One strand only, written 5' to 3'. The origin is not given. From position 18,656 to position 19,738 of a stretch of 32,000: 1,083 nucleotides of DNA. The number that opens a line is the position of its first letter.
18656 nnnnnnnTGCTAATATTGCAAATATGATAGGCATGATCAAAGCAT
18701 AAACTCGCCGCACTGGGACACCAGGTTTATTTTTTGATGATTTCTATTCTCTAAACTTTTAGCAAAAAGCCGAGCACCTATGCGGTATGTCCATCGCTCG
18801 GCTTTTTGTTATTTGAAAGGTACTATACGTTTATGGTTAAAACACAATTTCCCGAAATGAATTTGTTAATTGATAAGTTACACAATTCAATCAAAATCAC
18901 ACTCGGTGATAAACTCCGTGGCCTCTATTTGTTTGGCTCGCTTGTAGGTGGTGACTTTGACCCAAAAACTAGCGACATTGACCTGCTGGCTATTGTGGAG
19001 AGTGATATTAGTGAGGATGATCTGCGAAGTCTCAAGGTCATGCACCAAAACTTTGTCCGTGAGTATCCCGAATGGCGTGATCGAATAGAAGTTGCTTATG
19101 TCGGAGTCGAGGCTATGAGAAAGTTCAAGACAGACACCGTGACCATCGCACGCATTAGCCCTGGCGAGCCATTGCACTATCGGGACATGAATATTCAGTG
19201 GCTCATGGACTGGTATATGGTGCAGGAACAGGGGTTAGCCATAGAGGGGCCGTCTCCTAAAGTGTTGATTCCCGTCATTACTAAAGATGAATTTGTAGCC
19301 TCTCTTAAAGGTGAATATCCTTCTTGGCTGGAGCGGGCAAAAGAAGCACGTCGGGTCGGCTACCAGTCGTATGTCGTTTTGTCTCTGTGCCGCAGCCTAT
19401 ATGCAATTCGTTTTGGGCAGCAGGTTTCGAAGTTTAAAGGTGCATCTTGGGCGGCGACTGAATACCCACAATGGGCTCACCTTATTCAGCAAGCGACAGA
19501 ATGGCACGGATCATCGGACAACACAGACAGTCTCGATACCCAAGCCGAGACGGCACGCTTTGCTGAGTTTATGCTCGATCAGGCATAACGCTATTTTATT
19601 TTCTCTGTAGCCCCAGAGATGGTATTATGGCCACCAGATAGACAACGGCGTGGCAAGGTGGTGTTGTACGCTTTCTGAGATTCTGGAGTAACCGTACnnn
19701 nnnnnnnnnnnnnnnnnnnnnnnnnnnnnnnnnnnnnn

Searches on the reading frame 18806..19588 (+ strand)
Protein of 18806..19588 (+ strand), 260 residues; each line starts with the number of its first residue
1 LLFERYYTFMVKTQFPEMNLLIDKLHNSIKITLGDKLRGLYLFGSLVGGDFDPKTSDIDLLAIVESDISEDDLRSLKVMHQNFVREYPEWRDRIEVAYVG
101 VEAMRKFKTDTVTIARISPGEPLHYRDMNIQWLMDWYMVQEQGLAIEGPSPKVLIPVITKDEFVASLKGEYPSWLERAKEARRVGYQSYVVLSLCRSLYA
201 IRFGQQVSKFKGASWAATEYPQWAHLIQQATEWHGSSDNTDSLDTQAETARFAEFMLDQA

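Call 3: search_protein_families(library=pfam, proteins=[window:18806-19588:+], max_evalue=0.1)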
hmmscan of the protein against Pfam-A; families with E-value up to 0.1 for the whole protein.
window:18806-19588:+ (260 aa): 5 families
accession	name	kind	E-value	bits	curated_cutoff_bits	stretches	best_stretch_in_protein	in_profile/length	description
PF13427.11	AadA_C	-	1.1e-14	54.9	22.2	1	155-258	3-102/103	Aminoglycoside adenylyltransferase, C-terminal domain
PF01909.29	NTP_transf_2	-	1.2e-05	26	21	1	39-79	16-49/93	Nucleotidyltransferase domain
PF18765.7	Polbeta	-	0.00043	20.8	26.9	1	36-77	12-52/93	Polymerase beta, Nucleotidyltransferase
PF20697.3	NTase-conflict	-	0.022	14.6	24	1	37-74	15-55/259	Pol beta superfamily nucleotidyltransferase in conflict systems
PF22600.2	MTPAP-like_central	-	0.032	14.7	27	1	17-84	21-88/139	Poly(A) RNA polymerase, mitochondrial-like, central palm domain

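Call 4: search_protein_families(library=padloc, proteins=[window:18806-19588:+], max_evalue=0.1)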
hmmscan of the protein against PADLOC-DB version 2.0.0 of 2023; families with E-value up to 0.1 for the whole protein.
window:18806-19588:+ (260 aa): 5 families
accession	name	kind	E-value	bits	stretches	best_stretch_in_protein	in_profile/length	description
PDLC04903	PDC-S09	-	4.8e-08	31.3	1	16-77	5-66/108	-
PDLC04905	PDC-S09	-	5.7e-06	24.6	1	35-69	19-53/101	-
PDLC04902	PDC-S09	-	0.0021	16.4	1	35-73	19-57/97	-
PDLC04906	PDC-S09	-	0.018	13.4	1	37-67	24-53/98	-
PDLC04904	PDC-S09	-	0.021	13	1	35-77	23-64/104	-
